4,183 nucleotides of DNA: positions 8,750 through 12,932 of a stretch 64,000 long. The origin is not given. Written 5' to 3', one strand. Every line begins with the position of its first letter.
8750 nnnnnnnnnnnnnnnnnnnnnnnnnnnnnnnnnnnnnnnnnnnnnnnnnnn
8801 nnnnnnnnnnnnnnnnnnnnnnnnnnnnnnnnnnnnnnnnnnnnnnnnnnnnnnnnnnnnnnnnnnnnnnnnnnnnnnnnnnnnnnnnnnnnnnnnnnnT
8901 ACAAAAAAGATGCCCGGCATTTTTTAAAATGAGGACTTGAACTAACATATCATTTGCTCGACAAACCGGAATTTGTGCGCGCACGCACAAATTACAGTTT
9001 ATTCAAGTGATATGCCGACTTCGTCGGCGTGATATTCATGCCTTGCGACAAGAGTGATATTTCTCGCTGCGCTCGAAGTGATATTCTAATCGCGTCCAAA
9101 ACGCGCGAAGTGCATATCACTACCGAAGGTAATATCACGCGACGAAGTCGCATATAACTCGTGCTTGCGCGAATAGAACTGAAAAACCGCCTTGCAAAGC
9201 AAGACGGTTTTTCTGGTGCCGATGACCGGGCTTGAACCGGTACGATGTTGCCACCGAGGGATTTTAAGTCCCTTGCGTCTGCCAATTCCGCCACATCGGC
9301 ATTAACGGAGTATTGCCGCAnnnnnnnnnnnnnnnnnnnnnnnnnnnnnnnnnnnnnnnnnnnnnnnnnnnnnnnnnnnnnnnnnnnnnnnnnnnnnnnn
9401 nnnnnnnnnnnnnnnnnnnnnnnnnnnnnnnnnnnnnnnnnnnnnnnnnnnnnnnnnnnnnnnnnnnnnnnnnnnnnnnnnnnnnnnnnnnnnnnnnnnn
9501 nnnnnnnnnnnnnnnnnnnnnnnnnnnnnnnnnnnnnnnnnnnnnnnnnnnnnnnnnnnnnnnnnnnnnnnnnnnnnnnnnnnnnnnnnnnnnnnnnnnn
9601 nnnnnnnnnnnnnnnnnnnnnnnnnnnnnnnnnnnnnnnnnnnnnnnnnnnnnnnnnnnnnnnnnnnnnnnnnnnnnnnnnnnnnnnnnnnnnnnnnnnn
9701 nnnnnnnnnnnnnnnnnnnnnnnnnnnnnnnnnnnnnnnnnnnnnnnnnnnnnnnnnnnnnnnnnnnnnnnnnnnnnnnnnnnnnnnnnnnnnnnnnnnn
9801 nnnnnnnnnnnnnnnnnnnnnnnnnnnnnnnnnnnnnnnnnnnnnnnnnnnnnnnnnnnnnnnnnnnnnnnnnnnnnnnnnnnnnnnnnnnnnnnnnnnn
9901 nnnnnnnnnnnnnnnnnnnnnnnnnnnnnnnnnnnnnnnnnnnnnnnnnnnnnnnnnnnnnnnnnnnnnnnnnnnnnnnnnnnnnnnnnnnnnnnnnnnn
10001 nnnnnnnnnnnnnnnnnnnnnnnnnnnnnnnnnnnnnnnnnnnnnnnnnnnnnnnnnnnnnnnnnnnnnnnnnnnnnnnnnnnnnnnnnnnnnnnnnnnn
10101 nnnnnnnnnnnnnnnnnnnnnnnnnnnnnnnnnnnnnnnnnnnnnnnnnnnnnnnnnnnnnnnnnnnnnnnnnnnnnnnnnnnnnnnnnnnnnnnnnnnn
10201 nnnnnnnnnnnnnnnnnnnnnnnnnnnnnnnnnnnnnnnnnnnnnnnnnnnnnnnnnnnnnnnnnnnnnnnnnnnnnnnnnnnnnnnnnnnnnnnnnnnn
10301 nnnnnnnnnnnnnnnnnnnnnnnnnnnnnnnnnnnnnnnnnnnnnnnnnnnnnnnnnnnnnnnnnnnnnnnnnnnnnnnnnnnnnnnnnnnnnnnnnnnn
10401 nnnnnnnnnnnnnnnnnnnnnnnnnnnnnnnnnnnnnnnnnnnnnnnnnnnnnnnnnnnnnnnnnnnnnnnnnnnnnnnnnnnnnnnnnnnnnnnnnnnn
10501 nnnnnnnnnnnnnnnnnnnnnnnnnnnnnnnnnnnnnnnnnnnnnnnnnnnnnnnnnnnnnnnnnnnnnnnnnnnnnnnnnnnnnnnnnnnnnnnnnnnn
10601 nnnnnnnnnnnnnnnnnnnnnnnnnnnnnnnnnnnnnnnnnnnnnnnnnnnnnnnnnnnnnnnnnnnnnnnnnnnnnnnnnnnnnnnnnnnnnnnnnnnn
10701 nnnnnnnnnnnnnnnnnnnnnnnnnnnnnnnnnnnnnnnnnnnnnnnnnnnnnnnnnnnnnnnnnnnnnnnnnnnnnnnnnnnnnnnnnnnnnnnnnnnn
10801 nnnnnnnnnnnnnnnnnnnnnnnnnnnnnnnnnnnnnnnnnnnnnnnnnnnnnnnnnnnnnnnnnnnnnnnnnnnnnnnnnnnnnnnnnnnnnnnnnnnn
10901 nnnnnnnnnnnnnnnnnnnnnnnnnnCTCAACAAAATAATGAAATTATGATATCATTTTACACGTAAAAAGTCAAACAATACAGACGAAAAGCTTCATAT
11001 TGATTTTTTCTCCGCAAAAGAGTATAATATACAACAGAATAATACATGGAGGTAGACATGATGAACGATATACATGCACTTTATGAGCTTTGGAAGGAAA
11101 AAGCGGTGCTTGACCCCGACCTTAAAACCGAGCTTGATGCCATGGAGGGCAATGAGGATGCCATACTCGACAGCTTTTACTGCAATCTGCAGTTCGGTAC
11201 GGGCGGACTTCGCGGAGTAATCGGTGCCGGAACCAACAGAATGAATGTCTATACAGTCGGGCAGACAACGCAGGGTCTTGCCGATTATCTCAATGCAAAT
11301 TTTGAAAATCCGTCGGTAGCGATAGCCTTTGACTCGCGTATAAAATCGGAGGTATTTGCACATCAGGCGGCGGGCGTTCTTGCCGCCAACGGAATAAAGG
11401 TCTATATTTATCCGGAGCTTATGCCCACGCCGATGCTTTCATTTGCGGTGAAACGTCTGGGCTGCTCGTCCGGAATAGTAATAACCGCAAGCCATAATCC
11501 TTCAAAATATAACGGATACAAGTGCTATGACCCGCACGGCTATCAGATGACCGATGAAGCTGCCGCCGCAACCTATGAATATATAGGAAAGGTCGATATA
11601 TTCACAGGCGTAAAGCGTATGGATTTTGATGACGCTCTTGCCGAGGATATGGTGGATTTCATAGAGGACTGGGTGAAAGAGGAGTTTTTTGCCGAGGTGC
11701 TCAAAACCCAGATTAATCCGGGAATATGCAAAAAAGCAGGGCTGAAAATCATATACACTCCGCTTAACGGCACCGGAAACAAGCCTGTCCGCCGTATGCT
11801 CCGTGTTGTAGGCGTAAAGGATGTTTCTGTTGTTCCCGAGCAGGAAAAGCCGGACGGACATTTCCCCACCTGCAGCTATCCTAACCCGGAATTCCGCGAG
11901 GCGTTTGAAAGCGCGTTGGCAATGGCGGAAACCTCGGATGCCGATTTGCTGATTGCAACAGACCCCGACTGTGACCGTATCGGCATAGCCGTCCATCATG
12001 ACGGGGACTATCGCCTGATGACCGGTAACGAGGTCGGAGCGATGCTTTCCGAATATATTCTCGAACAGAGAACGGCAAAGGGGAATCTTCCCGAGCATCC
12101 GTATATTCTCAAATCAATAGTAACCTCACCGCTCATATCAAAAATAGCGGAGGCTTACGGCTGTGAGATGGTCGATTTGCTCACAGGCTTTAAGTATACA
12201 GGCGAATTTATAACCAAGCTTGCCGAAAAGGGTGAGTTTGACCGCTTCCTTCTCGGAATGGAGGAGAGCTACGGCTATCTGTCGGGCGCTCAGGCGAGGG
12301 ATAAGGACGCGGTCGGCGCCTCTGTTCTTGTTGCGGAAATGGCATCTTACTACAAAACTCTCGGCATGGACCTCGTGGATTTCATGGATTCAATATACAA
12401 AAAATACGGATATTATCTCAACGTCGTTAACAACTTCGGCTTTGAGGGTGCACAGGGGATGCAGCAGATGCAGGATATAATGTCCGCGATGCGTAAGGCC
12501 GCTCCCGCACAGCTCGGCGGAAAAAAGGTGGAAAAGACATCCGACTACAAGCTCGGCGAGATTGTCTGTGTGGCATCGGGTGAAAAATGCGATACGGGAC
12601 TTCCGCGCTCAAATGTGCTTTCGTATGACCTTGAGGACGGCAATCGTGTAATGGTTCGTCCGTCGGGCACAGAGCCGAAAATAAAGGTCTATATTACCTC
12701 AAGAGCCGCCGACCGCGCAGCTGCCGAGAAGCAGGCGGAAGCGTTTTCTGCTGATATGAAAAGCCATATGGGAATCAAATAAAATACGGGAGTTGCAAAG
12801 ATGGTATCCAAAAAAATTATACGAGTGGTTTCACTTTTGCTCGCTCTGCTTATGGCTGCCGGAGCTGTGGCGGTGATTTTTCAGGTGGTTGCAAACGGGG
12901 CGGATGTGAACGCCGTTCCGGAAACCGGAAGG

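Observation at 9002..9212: Copy A next to tRNA-Leu: conserved linkers plus compensatory hairpin changes relative to copy B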

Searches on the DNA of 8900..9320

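Call 6: search_rna_families(source=window, start=8900, end=9320, threshold=evalue, max_evalue=10, show_alignments=3)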
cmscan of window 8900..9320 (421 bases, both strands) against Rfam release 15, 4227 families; matches with E-value up to 10: 7.
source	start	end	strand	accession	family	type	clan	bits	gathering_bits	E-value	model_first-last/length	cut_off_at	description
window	9217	9300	-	RF00005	tRNA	Gene; tRNA;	CL00001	56.6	29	9.8e-12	1-71/71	no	tRNA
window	9109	9181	-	RF01706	Gut-1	Gene; sRNA;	-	49.1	50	7.7e-09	1-77/77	no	Gut-1 RNA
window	9005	9089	+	RF01706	Gut-1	Gene; sRNA;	-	35.3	50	2.4e-05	1-77/77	no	Gut-1 RNA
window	8960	9005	+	RF00842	MIR403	Gene; miRNA;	-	20.9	70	0.08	1-115/115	no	MIR403 microRNA precursor family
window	9179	9215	-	RF03816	MIR6297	Gene; miRNA;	-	17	114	2.1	1-107/107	no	MIR6297 microRNA precursor family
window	8953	9012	+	RF00656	mir-205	Gene; miRNA;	-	14.6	55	1.2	1-75/75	no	mir-205 microRNA precursor family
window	9181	9213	-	RF04173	MIR847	Gene; miRNA;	-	13.7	184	3.3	1-164/164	no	MIR847 microRNA precursor family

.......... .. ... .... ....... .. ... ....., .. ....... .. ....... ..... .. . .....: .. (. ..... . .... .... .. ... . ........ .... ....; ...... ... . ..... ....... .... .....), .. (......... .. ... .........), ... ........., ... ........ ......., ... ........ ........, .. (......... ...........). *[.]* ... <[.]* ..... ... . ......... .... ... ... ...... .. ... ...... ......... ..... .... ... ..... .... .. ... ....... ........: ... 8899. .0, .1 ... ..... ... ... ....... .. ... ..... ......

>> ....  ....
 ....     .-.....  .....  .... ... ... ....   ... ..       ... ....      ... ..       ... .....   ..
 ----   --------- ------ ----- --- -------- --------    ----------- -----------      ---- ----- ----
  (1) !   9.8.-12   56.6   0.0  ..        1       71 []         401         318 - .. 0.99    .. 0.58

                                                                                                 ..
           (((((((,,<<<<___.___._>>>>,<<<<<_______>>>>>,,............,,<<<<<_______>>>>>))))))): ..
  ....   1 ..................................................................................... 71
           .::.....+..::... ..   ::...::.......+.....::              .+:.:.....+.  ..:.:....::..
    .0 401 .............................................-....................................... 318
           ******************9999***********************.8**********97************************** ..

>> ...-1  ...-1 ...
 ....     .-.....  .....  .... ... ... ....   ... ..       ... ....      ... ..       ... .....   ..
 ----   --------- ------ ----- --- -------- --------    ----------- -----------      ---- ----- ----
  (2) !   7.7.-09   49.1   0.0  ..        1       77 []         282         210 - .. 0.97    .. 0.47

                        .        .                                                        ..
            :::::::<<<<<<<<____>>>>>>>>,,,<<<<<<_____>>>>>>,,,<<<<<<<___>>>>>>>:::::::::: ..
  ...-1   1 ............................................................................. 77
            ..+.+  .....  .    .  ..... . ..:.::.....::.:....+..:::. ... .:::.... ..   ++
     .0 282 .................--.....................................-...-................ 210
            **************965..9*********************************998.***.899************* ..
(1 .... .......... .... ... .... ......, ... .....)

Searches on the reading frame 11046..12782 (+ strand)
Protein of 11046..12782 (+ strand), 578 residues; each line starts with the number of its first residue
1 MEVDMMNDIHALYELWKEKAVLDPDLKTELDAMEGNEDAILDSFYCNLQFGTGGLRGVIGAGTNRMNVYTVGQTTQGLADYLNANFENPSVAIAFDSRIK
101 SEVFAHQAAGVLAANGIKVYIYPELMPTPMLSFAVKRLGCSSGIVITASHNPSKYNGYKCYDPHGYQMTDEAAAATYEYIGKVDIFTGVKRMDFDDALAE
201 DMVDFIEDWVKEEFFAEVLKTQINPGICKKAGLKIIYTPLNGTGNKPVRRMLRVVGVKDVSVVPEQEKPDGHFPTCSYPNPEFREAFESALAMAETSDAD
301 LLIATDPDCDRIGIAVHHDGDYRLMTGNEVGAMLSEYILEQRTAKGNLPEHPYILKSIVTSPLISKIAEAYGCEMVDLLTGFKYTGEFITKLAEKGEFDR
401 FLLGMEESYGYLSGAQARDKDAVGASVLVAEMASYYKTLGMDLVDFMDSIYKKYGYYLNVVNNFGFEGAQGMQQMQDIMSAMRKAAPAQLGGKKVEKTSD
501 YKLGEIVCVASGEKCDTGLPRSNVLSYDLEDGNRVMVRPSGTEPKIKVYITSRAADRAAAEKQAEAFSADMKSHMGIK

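Call 18: search_protein_families(library=pfam, proteins=[window:11046-12782:+])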
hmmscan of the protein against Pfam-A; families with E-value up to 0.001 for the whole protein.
window:11046-12782:+ (578 aa): 4 families
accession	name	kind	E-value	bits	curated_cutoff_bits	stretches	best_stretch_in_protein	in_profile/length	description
PF02878.22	PGM_PMM_I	-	1.4e-39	135.3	22.5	1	49-181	3-132/138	Phosphoglucomutase/phosphomannomutase, alpha/beta/alpha domain I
PF02879.22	PGM_PMM_II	-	5.1e-26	91.6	29.3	1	215-318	3-101/103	Phosphoglucomutase/phosphomannomutase, alpha/beta/alpha domain II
PF02880.22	PGM_PMM_III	-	7.6e-16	58.7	20.7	1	327-454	2-115/115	Phosphoglucomutase/phosphomannomutase, alpha/beta/alpha domain III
PF00408.26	PGM_PMM_IV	-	3.1e-08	34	23.1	1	521-564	22-64/68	Phosphoglucomutase/phosphomannomutase, C-terminal domain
